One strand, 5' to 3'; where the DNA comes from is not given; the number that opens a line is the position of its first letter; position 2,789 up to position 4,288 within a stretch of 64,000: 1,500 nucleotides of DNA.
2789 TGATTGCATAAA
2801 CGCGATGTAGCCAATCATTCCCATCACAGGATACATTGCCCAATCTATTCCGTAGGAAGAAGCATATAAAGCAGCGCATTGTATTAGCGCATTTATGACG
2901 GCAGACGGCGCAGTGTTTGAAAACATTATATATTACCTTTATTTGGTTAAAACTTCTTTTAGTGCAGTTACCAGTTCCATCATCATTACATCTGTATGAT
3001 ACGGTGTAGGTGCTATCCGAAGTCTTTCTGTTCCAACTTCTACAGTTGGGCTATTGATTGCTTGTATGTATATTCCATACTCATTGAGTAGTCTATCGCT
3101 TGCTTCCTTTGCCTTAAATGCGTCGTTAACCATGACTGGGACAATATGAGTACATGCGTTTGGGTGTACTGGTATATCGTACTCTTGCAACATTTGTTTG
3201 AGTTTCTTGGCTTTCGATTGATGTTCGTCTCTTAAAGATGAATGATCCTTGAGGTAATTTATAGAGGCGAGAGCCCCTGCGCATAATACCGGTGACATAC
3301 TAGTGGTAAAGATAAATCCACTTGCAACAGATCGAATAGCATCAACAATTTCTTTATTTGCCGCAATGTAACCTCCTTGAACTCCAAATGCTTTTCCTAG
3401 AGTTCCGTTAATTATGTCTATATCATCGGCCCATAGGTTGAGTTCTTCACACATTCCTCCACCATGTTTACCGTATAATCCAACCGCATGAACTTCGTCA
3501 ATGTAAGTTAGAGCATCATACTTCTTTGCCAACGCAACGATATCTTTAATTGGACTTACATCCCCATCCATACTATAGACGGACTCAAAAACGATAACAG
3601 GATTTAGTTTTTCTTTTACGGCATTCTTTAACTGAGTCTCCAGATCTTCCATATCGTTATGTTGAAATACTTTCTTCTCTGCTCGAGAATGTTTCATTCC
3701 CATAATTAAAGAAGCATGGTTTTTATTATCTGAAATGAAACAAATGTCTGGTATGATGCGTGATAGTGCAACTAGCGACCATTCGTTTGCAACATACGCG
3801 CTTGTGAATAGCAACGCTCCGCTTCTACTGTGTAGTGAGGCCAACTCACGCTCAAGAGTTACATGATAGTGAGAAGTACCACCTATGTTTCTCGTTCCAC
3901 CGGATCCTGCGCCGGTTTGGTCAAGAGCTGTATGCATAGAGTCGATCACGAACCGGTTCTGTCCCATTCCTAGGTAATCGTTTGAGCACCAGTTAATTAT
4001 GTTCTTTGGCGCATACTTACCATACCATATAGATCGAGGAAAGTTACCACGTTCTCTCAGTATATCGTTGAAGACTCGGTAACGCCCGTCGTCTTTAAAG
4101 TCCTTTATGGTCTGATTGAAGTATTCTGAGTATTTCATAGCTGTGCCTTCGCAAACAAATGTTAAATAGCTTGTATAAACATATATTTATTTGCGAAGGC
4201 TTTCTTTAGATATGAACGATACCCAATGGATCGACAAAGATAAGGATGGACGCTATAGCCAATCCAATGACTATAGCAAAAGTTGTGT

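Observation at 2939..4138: Phage-encoded 5-aminolevulinate synthase (Shemin pathway)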

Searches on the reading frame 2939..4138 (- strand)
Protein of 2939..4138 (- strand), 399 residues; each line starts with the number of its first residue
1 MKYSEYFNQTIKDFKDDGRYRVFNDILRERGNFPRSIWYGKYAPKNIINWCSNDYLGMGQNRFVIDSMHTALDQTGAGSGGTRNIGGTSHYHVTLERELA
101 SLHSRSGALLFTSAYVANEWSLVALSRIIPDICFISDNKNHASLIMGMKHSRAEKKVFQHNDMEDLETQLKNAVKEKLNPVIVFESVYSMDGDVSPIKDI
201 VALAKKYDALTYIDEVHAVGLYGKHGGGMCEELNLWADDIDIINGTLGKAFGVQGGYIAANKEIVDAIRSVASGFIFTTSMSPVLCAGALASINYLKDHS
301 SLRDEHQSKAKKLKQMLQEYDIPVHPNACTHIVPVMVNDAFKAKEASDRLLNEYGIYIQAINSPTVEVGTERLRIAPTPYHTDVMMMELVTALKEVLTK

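Call 3: search_protein_families(library=ncbifam, proteins=[window:2939-4138:-], max_evalue=0.001)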
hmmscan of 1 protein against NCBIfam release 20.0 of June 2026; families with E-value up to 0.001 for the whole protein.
window:2939-4138:- (399 aa): 23 families
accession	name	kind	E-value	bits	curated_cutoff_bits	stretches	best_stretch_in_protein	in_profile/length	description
TIGR01821.1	5aminolev_synth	equivalog_domain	6.7e-168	558.7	338.55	1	1-398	1-395/402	5-aminolevulinate synthase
TIGR00858.1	bioF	equivalog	4.1e-95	318.6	426.45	1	45-393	21-364/365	8-amino-7-oxononanoate synthase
NF005394.0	PRK06939.1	equivalog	6.1e-92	308.4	460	1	3-396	5-390/397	glycine C-acetyltransferase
TIGR01825.1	gly_Cac_T_rel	subfamily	2e-87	293.4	535.4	1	44-396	32-378/385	BioF/Kbl family PLP-dependent acyltransferase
TIGR01822.1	2am3keto_CoA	equivalog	3.3e-76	256.8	493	1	45-396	38-386/393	glycine C-acetyltransferase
NF047599.1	SerpalmtaseBetaP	equivalog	1e-69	235.2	500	1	43-396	41-389/394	serine palmitoyltransferase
NF047600.1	SerpalmtaseCFB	equivalog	1.6e-65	221.3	640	1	43-397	41-389/395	serine palmitoyltransferase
NF047603.1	SerpalmtaseAlphaP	equivalog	9.6e-60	202.3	670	1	45-392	45-388/399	serine palmitoyltransferase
NF005526.0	PRK07179.1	equivalog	9.7e-45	152.8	428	1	35-357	44-356/407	alpha-hydroxyketone-type quorum-sensing autoinducer synthase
NF005697.0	PRK07505.1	subfamily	1.3e-40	139.3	342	1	45-398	48-400/405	hypothetical protein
NF004608.1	PRK05937.1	equivalog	1.9e-36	125.7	399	1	48-366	5-319/366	8-amino-7-oxononanoate synthase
NF041364.1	GntC_guanitoxin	equivalog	2.6e-09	36.5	415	1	197-359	156-322/356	guanitoxin biosynthesis PLP-dependent (S)-gamma-hydroxy-L-arginine cyclodehydratase GntC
NF000586.1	PRK00011.1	subfamily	9.8e-07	27.9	335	1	157-358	136-332/404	serine hydroxymethyltransferase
NF006228.0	PRK08360.1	equivalog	2.7e-06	26.3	608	1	155-321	181-348/443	aspartate aminotransferase family protein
NF005375.0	PRK06917.1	equivalog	3e-06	26.2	535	1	155-319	178-344/448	aspartate aminotransferase family protein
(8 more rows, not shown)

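Call 4: search_protein_families(library=pfam, proteins=[window:2939-4138:-], max_evalue=0.001)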
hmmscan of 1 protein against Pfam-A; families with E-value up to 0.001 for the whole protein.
window:2939-4138:- (399 aa): 3 families
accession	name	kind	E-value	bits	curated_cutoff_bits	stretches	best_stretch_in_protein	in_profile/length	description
PF00155.27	Aminotran_1_2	-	8.2e-65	219.8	19.7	1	46-393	2-361/361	Aminotransferase class I and II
PF00266.25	Aminotran_5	-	0.00017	21.2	21.5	0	140-220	97-181/371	Aminotransferase class-V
PF01053.26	Cys_Met_Meta_PP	-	0.00085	18.4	27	0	92-221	54-180/381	Cys/Met metabolism PLP-dependent enzyme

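Call 5: search_solved_structures(query=window:2939-4138:-, max_evalue=1e-10, show_alignments=2)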
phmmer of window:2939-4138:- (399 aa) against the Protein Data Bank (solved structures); distinct sequences matched with E-value up to 1e-10: 54.
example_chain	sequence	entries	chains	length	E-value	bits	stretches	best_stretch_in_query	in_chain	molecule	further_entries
7x98_A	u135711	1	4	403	1.9e-126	425.4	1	1-398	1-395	5-aminolevulinate synthase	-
2bwn_A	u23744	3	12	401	1.9e-115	389.2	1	2-390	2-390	5-AMINOLEVULINATE SYNTHASE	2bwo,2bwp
5qqq_B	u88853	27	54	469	1.1e-106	360.3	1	2-393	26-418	5-aminolevulinate synthase, erythroid-specific, mitochondrial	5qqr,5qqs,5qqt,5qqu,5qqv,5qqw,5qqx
8eim_A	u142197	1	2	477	2.8e-104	352.4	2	12-234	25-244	5-aminolevulinate synthase, mitochondrial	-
5txr_B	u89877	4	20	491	3.2e-104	352.2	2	12-234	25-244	5-aminolevulinate synthase, mitochondrial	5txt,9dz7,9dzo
3tqx_A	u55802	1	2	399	6.9e-58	199.7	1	41-394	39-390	2-amino-3-ketobutyrate coenzyme A ligase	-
7bxp_A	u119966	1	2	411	9.9e-57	195.9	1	45-389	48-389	2-amino-3-ketobutyrate coenzyme A ligase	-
7bxq_A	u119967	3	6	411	6.6e-56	193.2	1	45-389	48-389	2-amino-3-ketobutyrate coenzyme A ligase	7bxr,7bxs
1fc4_A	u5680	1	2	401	1e-55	192.6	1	46-392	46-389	2-AMINO-3-KETOBUTYRATE CONENZYME A LIGASE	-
7v58_A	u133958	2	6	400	1.6e-54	188.6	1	8-394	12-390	2-amino-3-ketobutyrate coenzyme A ligase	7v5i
8s1y_A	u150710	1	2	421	5.3e-54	186.9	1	45-394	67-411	8-amino-7-oxononanoate synthase/2-amino-3-ketobutyrate coenzyme A ligase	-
7poa_A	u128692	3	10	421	5.3e-54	186.9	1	45-394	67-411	8-amino-7-oxononanoate synthase/2-amino-3-ketobutyrate coenzyme A ligase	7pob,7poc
2jgt_A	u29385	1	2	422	8.1e-50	173.1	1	50-387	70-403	SERINE PALMITOYLTRANSFERASE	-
2jg2_A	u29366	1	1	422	8.3e-50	173.1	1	51-387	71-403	SERINE PALMITOYLTRANSFERASE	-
2w8j_A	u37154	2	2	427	8.6e-50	173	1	51-387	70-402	SERINE PALMITOYLTRANSFERASE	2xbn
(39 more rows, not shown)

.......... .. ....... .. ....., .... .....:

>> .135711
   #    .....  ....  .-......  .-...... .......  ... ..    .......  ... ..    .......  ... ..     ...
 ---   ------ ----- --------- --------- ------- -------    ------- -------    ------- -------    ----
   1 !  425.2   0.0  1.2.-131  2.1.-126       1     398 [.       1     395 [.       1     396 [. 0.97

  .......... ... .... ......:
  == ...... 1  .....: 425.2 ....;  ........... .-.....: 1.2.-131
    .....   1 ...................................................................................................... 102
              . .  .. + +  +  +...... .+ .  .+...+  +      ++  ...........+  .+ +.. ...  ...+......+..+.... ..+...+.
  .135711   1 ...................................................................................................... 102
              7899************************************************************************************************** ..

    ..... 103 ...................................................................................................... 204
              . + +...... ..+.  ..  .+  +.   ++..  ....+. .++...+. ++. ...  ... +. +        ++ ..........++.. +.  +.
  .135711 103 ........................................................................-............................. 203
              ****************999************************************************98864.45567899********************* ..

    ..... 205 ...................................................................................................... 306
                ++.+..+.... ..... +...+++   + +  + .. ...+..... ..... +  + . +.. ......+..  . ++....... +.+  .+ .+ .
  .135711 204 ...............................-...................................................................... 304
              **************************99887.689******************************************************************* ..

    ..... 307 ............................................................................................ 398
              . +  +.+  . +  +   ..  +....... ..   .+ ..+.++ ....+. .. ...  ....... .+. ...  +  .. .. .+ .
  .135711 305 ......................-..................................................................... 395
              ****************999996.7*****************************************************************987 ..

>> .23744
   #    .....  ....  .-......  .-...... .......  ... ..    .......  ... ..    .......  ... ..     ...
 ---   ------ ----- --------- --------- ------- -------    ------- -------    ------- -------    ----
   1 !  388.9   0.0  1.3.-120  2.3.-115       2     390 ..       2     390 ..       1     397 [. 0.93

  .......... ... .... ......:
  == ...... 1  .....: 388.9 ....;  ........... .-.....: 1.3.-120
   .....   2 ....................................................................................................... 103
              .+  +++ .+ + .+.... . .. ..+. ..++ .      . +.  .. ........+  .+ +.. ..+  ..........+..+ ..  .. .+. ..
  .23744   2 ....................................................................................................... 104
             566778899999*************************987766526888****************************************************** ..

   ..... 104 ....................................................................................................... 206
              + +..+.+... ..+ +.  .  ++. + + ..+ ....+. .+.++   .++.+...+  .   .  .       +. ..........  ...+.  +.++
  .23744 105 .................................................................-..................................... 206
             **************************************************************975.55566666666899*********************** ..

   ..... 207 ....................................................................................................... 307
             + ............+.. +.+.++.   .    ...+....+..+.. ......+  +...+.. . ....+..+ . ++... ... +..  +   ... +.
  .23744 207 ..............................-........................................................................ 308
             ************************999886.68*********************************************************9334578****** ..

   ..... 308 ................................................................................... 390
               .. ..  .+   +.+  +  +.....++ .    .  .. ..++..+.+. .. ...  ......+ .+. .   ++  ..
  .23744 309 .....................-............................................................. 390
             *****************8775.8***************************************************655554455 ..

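Call 6: search_dna_similar(query=window:2939-4138:-, collection=phages, mode=protein, max_rows=40)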
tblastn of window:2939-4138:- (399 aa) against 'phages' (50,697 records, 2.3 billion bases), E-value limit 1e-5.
Records with a match: 19; places in all: 19; records where one place covers at least 80% of the query: 17.
Best place of each record, by identity: <60% 19.
By first word of the organism name: Salmonella 4; Escherichia 4; Staphylococcus 3; Bacteriophage 3; Campylobacter 2; Acinetobacter 2; Listeria 1.
By host as written in the record: - 5; Staphylococcus aureus 3; Homo sapiens 2; Salmonella enterica subsp. enterica serovar Kentucky 2; Campylobacter jejuni 2; Escherichia coli O157:H7 ATCC 43895 2; Listeria monocytogenes 1; Escherichia coli c1a 1; and 1 more.
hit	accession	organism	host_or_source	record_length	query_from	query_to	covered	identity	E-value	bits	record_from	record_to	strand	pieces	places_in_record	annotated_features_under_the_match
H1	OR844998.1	Staphylococcus phage SA 1306 Kay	Staphylococcus aureus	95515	5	396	98%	35.0%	2e-57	208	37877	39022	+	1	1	record has no annotation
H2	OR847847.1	Listeria phage LM 4-11-1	Listeria monocytogenes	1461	6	396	98%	33.9%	6e-56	196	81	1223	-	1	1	record has no annotation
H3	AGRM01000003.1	Salmonella enterica subsp. houtenae str. ATCC BAA-1581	Homo sapiens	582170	46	396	88%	33.1%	5e-53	195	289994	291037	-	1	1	2-amino-3-ketobutyrate coenzyme A ligase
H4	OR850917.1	Salmonella phage S.Kent 1-2-1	Salmonella enterica subsp. enterica ...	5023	46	396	88%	33.1%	9e-53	194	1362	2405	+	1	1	record has no annotation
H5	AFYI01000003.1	Salmonella enterica subsp. enterica serovar Infantis str. ...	Homo sapiens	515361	46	396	88%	33.1%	1e-52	194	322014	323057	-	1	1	2-amino-3-ketobutyrate coenzyme A ligase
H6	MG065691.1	Campylobacter phage A11a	Campylobacter jejuni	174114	46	396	88%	33.1%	1e-52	194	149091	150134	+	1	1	record has no annotation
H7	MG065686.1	Campylobacter phage A18a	Campylobacter jejuni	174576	46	396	88%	33.1%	1e-52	194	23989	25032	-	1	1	record has no annotation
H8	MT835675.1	Bacteriophage sp.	human fecal samples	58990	46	383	85%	33.4%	4e-50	187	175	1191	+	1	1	record has no annotation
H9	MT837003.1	Bacteriophage sp.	human fecal samples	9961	45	378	84%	33.6%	1e-39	156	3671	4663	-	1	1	record has no annotation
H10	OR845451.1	Escherichia phage ECO95 1-6-1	Escherichia coli O157:H7 ATCC 43895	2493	45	381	84%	32.4%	2e-38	152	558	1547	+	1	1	record has no annotation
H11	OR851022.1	Salmonella phage S.Kent 1-2-1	Salmonella enterica subsp. enterica ...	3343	45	381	84%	32.4%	3e-38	152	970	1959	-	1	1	record has no annotation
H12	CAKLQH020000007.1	Acinetobacter phage MD-2021a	not known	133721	25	378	89%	30.7%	4e-36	146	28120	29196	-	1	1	bioF: 8-amino-7-oxononanoate synthase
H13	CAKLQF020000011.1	Acinetobacter phage MD-2021a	not known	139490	25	378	89%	30.7%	4e-36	146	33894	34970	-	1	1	bioF: 8-amino-7-oxononanoate synthase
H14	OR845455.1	Escherichia phage ECO95 1-6-1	Escherichia coli O157:H7 ATCC 43895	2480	78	396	80%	33.3%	8e-45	170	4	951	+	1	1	record has no annotation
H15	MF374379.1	Escherichia phage DN1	Escherichia coli c1a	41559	45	397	88%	29.9%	8e-38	151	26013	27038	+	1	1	transduced bio-locus consists of eight full and one partially deleted ... | 8-amino-7-oxononanoate synthase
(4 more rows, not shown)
